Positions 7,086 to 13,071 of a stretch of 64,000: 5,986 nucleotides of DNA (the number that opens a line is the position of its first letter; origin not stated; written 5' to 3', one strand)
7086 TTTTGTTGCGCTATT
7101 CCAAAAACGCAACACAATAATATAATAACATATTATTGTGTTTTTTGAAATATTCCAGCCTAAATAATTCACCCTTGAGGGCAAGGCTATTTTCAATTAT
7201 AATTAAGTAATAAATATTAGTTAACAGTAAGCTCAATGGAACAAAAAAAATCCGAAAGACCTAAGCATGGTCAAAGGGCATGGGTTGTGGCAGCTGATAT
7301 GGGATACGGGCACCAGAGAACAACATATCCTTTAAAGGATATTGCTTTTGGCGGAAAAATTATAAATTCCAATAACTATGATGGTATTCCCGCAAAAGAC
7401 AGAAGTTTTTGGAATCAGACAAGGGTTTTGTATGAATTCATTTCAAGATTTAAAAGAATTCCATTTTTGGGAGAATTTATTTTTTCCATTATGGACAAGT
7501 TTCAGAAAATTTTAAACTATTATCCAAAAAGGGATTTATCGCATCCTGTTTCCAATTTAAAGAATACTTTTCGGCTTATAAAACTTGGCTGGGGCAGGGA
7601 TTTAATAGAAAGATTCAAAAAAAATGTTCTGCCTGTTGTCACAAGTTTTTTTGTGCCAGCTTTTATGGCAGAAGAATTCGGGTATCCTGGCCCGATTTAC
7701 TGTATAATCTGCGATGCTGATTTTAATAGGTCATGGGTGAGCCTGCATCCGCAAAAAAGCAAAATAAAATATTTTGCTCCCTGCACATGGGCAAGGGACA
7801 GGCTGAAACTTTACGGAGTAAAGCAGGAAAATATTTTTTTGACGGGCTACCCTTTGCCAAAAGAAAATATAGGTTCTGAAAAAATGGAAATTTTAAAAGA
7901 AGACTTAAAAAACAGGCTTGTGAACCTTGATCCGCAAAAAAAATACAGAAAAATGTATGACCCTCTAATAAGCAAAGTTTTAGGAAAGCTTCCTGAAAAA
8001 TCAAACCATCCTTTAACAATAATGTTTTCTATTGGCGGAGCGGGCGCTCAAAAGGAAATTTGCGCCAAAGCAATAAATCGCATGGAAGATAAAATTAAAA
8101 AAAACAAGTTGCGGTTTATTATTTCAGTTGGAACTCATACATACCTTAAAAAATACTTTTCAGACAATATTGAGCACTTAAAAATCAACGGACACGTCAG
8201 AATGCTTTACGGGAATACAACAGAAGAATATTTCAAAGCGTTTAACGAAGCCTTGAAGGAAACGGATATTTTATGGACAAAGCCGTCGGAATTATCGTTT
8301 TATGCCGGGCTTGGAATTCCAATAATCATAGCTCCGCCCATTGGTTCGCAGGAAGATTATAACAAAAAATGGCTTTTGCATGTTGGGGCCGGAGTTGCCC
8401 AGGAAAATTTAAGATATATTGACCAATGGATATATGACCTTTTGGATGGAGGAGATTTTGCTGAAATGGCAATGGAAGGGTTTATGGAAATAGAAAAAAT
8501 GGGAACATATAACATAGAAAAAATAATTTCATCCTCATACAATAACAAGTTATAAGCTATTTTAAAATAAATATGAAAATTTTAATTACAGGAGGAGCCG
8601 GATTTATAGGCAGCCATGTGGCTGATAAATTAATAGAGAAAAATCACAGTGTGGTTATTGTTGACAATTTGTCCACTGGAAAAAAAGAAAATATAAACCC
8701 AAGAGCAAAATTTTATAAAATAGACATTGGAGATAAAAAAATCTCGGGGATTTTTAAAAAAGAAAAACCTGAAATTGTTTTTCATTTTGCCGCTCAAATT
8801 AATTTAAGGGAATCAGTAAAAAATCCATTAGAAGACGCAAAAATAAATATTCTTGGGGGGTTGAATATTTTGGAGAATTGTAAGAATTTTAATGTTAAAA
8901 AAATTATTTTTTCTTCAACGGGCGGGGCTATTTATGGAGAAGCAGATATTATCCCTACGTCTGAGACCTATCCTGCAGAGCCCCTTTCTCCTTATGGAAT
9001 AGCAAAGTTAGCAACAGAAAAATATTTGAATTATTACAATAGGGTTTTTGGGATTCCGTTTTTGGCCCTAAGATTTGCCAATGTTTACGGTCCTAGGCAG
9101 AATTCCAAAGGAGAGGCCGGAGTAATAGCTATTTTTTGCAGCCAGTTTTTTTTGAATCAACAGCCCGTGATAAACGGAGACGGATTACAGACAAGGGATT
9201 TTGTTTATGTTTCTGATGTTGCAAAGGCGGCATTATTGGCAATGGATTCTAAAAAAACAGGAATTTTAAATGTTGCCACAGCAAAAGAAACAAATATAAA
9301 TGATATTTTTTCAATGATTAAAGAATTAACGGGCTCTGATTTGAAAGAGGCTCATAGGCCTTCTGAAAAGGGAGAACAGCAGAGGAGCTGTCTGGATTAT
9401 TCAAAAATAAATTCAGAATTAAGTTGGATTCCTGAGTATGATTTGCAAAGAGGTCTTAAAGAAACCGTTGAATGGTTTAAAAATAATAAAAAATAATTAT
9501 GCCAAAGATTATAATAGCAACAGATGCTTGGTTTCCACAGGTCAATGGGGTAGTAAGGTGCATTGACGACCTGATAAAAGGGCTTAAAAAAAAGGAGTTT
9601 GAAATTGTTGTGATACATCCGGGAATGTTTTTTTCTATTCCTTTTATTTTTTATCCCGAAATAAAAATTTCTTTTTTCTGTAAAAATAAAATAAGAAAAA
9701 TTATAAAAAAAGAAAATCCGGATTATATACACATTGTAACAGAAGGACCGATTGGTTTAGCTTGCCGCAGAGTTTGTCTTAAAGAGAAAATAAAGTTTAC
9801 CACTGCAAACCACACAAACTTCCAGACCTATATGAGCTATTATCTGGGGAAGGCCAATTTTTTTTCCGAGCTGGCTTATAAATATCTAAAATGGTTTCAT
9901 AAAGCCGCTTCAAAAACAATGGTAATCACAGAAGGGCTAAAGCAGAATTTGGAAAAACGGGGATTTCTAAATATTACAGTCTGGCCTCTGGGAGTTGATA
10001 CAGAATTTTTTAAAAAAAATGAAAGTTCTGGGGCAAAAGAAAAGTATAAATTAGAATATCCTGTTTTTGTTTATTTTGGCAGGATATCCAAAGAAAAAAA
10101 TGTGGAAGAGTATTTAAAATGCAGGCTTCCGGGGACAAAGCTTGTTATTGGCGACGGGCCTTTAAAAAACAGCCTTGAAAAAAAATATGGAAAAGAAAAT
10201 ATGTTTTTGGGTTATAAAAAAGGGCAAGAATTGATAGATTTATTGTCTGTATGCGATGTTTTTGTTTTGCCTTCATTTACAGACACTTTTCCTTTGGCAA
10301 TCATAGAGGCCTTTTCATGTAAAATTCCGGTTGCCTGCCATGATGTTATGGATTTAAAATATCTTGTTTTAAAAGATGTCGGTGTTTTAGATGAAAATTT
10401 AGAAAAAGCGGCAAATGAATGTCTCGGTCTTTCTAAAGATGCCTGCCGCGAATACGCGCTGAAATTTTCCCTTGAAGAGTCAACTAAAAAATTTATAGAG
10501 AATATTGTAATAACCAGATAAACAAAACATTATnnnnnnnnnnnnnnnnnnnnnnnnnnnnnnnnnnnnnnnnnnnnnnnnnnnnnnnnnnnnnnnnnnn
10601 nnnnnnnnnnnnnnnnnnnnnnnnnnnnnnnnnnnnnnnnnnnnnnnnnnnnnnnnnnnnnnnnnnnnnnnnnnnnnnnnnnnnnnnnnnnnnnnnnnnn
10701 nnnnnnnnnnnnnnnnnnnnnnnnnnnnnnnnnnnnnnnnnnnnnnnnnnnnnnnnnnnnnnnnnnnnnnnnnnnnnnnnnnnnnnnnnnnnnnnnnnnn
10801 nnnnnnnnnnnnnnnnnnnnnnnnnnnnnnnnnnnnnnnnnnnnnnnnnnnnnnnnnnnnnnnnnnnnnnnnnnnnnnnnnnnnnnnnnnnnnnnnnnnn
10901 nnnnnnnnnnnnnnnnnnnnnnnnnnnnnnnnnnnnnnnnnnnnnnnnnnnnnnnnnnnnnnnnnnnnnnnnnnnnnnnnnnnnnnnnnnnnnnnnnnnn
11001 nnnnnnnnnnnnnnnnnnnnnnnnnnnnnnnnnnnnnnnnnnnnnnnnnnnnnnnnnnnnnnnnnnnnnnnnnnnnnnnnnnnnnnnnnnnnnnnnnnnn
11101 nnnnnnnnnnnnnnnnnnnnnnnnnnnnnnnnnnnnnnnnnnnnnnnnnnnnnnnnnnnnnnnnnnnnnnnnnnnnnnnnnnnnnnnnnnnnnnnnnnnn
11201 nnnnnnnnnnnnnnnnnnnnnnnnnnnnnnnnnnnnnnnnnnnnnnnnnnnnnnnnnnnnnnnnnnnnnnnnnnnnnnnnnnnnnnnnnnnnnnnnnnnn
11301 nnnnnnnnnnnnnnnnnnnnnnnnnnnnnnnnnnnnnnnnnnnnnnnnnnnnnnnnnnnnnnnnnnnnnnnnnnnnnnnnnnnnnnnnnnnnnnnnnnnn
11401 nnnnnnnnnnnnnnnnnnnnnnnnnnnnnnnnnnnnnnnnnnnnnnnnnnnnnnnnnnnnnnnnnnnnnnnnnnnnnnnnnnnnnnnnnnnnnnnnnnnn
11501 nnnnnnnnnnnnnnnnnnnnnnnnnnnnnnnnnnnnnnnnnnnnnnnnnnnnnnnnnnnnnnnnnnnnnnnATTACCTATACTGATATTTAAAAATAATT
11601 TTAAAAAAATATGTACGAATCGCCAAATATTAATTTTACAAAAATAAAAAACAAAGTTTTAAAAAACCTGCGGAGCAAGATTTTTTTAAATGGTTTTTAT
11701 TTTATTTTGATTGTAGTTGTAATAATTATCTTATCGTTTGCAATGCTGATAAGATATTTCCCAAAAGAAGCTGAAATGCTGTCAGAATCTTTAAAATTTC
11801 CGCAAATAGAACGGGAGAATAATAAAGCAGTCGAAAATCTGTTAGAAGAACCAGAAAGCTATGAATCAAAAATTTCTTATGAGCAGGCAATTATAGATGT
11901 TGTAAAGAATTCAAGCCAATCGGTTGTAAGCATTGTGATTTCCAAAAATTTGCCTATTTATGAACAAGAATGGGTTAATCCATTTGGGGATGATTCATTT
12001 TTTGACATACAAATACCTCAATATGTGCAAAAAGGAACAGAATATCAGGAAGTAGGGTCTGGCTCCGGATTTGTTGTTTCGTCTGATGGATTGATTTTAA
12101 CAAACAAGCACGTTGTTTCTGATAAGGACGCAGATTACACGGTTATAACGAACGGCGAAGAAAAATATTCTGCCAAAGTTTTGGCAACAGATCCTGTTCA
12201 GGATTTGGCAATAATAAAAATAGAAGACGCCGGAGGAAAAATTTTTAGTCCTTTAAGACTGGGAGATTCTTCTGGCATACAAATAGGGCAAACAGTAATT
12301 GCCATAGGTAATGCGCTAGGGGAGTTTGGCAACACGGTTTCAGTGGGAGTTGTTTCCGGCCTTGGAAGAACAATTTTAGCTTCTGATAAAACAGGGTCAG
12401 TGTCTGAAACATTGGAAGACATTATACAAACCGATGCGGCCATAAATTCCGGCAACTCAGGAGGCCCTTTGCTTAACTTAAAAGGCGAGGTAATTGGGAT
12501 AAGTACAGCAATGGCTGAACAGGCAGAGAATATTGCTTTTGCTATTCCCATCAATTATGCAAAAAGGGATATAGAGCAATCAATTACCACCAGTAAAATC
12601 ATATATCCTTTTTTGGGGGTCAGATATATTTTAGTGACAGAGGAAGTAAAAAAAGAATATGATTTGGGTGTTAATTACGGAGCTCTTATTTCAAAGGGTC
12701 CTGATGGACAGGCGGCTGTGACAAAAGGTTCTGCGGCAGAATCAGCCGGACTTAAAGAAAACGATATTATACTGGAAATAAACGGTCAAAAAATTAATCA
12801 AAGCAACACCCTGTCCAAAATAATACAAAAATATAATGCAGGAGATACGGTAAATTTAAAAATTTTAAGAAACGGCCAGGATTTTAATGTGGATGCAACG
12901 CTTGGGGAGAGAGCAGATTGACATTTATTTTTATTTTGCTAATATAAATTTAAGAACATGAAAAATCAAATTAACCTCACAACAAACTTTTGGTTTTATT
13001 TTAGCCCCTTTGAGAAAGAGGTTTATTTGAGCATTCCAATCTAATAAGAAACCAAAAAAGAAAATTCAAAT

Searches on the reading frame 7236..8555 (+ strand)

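Call 16: search_protein_families(library=pfam, proteins=[window:7236-8555:+], max_evalue=0.0001)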
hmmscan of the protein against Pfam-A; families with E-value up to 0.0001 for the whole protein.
window:7236-8555:+ (439 aa): 1 family
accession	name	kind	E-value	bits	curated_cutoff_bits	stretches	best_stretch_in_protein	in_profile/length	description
PF22053.2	DUF6938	-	2e-18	67.3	27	2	255-321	33-99/236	Domain of unknown function (DUF6938)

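Call 77: search_protein_families(library=ncbifam, proteins=[window:7236-8555:+], max_evalue=0.01)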
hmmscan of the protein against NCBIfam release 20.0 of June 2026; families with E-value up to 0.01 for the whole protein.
window:7236-8555:+ (439 aa): 1 family
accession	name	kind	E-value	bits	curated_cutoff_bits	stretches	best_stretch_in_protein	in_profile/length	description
NF010135.0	PRK13609.1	equivalog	2.8e-07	29.8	500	1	287-404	226-337/388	diglucosyl diacylglycerol synthase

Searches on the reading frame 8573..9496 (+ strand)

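Call 16: search_protein_families(library=pfam, proteins=[window:8573-9496:+], max_evalue=0.0001)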
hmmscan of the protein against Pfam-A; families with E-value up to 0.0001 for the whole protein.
window:8573-9496:+ (307 aa): 7 families
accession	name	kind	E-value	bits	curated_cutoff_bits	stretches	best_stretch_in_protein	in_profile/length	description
PF01370.27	Epimerase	-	5.2e-61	206.6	20.9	1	3-235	1-240/240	NAD dependent epimerase/dehydratase family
PF16363.11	GDP_Man_Dehyd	-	3.6e-56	191.5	27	1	4-298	1-332/332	GDP-mannose 4,6 dehydratase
PF01073.25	3Beta_HSD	-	2.5e-19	69.8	22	1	4-224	1-229/280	3-beta hydroxysteroid dehydrogenase/isomerase family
PF02719.21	Polysacc_synt_2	-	3.1e-19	69.7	20.2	1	3-259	1-253/293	Polysaccharide biosynthesis protein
PF04321.23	RmlD_sub_bind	-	1.3e-15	57.6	27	1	1-255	1-233/287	RmlD substrate binding domain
PF07993.18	NAD_binding_4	-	9.3e-10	38.5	20.1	1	66-180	89-214/258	Male sterility protein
PF13460.12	NAD_binding_10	-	8.4e-06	26.2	27.2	1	7-153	1-132/184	NAD(P)H-binding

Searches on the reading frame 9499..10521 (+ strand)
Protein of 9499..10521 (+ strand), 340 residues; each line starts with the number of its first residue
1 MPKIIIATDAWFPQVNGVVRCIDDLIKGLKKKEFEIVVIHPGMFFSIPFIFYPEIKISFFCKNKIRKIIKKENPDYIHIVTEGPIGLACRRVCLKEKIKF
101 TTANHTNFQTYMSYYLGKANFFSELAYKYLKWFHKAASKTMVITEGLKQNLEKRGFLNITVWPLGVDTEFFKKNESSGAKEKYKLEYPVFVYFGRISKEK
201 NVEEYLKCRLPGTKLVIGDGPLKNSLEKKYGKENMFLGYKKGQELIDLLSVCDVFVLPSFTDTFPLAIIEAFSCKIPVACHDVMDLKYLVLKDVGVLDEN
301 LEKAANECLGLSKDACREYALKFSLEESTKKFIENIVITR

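Call 16: search_protein_families(library=pfam, proteins=[window:9499-10521:+], max_evalue=0.0001)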
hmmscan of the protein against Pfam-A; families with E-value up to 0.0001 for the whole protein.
window:9499-10521:+ (340 aa): 4 families
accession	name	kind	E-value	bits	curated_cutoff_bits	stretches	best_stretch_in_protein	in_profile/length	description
PF13439.12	Glyco_transf_4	-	6.6e-23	82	28.5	1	15-169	1-169/170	Glycosyltransferase Family 4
PF00534.26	Glycos_transf_1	-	1.7e-15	57.4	26.4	1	180-290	8-131/172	Glycosyl transferases group 1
PF13692.12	Glyco_trans_1_4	-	3.1e-14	53.9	27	1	188-311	2-139/142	Glycosyl transferases group 1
PF13477.12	Glyco_trans_4_2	-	8.5e-05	23.2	23.4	0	56-106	57-109/139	Glycosyl transferase 4-like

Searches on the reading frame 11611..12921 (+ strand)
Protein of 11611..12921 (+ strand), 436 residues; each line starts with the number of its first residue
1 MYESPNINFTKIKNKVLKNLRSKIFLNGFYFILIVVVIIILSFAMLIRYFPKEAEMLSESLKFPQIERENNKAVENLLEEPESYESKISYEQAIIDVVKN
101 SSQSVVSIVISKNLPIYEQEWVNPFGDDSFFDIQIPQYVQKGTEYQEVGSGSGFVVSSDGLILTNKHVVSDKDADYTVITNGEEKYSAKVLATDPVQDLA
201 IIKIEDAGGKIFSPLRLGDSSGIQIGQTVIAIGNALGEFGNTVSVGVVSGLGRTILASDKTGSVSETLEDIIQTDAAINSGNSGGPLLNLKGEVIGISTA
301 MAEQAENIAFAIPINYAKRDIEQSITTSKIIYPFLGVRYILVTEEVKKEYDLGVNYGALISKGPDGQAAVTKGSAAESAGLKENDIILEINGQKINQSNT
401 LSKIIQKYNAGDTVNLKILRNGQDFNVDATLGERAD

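Call 16: search_protein_families(library=pfam, proteins=[window:11611-12921:+], max_evalue=0.0001)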
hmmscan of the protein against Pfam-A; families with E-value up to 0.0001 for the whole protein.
window:11611-12921:+ (436 aa): 6 families
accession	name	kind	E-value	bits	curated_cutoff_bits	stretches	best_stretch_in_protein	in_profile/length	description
PF13365.12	Trypsin_2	-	1.3e-32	113.9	27.6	1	151-297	1-144/144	Trypsin-like peptidase domain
PF00089.32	Trypsin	-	2.7e-19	70.3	20.6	1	152-317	28-216/220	Trypsin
PF13180.12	PDZ_2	-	1.2e-13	51.6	27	1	344-430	12-79/80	PDZ domain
PF17820.7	PDZ_6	-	2.4e-09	37.2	27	1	369-420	4-54/54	PDZ domain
PF00595.29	PDZ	-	4.4e-09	37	23.2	1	368-419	30-81/81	PDZ domain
PF10459.15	Peptidase_S46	-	1e-06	28.2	22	0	149-171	47-69/698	Peptidase S46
